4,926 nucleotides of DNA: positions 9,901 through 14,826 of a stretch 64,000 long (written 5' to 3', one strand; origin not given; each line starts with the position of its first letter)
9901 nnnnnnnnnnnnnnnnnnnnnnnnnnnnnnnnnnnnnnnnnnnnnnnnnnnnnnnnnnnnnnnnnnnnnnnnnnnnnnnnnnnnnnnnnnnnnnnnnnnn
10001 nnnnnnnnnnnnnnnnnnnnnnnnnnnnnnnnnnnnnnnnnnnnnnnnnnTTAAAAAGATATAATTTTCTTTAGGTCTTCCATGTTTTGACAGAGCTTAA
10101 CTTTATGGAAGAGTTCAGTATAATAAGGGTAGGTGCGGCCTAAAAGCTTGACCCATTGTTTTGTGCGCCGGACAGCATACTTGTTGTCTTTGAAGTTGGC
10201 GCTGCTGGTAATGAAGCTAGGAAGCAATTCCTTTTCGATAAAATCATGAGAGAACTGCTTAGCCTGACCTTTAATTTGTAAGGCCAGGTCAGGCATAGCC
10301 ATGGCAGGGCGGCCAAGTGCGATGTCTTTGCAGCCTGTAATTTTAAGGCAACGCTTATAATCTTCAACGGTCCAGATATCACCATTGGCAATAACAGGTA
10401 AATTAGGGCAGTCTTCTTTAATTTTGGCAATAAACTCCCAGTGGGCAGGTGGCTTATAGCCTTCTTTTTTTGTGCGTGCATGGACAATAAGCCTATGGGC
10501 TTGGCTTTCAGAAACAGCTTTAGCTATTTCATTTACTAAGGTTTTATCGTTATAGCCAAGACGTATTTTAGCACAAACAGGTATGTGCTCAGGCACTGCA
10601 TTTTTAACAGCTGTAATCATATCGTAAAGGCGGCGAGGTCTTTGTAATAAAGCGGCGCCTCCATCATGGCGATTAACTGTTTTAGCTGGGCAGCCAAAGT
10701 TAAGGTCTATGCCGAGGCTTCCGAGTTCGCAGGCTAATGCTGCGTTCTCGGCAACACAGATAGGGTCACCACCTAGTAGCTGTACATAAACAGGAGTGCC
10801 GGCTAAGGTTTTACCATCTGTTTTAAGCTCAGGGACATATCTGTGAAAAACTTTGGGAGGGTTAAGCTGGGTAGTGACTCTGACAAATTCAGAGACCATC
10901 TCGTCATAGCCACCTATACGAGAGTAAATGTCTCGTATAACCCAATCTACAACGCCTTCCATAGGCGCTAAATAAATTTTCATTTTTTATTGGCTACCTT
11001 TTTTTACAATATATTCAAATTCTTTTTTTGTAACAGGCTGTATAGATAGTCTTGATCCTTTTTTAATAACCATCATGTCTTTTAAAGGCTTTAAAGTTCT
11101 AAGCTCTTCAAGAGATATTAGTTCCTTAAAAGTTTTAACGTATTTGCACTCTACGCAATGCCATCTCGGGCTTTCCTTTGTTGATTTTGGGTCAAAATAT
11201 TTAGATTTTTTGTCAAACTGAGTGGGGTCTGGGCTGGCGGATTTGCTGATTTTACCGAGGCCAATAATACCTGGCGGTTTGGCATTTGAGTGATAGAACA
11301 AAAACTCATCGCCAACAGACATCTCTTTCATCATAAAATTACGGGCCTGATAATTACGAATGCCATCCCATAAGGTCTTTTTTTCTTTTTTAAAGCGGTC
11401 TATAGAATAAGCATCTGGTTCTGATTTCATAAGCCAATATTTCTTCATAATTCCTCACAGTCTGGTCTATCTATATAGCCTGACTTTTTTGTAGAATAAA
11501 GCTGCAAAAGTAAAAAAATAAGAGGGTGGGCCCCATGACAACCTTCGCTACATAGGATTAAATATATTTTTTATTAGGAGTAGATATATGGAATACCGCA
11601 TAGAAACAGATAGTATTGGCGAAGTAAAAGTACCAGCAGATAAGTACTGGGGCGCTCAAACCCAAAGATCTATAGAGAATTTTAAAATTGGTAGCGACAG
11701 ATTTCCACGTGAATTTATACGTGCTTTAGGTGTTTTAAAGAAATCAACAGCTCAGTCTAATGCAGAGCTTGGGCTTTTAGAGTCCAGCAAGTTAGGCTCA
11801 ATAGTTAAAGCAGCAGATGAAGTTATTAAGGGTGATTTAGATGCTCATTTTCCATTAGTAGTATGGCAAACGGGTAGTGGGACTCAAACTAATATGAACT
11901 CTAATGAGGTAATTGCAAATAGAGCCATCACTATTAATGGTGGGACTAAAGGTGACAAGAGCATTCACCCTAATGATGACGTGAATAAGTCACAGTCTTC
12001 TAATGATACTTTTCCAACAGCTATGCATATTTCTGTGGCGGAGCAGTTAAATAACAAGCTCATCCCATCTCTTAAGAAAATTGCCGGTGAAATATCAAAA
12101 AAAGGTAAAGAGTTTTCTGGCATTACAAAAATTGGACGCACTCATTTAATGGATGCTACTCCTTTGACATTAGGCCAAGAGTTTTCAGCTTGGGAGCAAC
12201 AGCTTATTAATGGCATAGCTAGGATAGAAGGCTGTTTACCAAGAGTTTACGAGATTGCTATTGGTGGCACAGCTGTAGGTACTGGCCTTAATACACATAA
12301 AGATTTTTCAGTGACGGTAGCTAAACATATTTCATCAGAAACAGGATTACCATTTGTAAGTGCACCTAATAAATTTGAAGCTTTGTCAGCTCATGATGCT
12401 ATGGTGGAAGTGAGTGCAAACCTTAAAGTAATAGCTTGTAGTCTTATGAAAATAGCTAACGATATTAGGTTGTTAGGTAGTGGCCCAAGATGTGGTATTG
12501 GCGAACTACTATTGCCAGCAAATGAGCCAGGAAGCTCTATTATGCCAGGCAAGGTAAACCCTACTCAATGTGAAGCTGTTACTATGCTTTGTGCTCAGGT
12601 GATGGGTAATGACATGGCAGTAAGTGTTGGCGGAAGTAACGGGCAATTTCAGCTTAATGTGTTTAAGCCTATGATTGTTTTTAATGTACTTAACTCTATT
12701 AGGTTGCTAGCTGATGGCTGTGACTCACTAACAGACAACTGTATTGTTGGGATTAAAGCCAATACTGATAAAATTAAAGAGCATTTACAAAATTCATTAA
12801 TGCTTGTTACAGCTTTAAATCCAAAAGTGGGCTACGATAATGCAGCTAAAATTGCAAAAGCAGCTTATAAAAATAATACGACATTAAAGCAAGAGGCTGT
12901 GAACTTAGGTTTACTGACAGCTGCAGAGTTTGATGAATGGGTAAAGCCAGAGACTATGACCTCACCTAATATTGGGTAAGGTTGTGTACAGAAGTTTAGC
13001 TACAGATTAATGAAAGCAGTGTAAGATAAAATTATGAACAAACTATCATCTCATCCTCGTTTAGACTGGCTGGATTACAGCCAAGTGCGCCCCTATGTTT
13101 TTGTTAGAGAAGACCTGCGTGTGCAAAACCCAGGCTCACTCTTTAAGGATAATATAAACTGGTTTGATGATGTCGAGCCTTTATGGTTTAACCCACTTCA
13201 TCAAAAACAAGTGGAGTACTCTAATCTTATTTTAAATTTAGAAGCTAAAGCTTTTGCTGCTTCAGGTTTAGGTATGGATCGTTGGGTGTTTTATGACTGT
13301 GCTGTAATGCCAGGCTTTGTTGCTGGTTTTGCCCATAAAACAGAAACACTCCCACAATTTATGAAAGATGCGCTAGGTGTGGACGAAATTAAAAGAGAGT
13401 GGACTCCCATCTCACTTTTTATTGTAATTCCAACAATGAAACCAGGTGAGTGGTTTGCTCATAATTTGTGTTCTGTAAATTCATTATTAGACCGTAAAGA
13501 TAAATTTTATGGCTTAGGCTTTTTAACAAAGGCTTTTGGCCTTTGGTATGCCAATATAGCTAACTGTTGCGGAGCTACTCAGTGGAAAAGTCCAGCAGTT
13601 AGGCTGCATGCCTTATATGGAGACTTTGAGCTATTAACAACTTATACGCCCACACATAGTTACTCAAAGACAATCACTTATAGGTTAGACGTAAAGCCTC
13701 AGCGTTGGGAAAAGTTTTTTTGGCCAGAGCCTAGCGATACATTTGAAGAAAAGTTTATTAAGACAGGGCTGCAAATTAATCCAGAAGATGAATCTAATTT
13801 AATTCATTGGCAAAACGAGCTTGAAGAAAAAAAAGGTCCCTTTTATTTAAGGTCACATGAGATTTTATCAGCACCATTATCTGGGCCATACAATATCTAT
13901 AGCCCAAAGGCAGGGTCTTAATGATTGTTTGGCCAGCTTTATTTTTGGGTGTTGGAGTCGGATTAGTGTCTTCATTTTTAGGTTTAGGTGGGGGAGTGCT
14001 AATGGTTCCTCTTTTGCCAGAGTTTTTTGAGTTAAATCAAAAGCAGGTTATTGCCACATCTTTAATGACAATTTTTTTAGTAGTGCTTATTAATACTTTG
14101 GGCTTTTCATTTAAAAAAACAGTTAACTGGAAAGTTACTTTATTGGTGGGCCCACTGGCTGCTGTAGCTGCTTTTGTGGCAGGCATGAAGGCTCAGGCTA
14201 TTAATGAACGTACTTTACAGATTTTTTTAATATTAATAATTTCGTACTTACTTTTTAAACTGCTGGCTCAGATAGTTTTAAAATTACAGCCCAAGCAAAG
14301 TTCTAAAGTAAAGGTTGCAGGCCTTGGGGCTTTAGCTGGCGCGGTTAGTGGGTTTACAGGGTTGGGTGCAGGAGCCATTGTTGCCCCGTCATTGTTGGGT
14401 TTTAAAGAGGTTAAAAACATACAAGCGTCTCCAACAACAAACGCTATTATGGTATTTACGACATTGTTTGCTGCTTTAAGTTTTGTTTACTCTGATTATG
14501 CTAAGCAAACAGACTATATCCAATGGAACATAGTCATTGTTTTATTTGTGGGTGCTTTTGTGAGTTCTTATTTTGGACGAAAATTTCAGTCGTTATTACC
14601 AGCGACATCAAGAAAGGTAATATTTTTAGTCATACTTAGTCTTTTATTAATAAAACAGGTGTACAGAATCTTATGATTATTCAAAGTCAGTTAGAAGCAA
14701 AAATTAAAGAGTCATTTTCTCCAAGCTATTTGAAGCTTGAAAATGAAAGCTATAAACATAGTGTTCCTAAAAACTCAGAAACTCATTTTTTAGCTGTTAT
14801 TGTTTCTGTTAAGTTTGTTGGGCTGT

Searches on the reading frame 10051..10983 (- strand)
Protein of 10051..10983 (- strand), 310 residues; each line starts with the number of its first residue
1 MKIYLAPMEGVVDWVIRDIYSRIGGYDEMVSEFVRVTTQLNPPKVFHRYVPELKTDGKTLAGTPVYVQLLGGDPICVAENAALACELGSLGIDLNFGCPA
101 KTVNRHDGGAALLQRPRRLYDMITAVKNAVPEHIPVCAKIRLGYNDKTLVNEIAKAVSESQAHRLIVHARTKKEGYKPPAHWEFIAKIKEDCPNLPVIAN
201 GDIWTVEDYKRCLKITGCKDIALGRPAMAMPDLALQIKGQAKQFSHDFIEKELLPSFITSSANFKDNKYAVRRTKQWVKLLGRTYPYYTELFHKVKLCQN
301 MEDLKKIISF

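Call 73: search_protein_families(library=pfam, proteins=[window:10051-10983:-], max_evalue=0.00001)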
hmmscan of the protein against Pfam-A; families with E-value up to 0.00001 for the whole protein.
window:10051-10983:- (310 aa): 1 family
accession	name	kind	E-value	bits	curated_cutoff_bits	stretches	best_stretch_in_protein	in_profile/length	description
PF01207.24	Dus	-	4.3e-64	217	20.4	1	5-242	2-231/311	Dihydrouridine synthase (Dus)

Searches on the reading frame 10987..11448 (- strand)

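Call 73: search_protein_families(library=pfam, proteins=[window:10987-11448:-], max_evalue=0.00001)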
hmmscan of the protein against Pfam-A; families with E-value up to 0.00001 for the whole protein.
window:10987-11448:- (153 aa): 1 family
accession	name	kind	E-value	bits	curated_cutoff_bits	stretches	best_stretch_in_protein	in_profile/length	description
PF01878.24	EVE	-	3.8e-56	189.6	23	1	3-149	1-144/145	EVE domain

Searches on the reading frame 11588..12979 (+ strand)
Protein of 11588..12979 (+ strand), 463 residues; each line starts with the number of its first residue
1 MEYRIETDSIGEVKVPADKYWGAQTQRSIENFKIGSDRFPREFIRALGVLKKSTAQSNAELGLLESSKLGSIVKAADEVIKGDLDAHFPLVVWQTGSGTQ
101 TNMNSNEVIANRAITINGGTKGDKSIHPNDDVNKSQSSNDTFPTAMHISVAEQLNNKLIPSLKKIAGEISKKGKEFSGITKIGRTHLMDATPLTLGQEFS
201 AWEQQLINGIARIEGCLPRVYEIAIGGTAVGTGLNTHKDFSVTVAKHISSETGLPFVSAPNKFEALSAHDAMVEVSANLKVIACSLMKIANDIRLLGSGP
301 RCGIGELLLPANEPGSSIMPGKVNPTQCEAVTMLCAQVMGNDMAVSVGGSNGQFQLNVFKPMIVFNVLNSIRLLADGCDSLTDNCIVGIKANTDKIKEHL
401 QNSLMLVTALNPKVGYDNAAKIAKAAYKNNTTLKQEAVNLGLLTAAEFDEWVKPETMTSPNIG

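Call 74: search_protein_families(library=pfam, proteins=[window:11588-12979:+], max_evalue=0.00001)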
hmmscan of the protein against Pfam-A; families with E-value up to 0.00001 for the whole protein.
window:11588-12979:+ (463 aa): 2 families
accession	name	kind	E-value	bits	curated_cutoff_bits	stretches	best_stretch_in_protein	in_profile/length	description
PF00206.25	Lyase_1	-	6.6e-110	367.8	27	1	11-340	1-312/312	Lyase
PF10415.14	FumaraseC_C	-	2.2e-24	86.1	32.5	1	406-458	1-53/54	Fumarase C C-terminus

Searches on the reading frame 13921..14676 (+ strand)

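Call 74: search_protein_families(library=pfam, proteins=[window:13921-14676:+], max_evalue=0.00001)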
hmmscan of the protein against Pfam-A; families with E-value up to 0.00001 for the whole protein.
window:13921-14676:+ (251 aa): 1 family
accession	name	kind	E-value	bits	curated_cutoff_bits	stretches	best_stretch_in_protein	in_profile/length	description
PF01925.25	TauE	-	4.8e-36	125.1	32.6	1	7-244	2-235/237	Sulfite exporter TauE/SafE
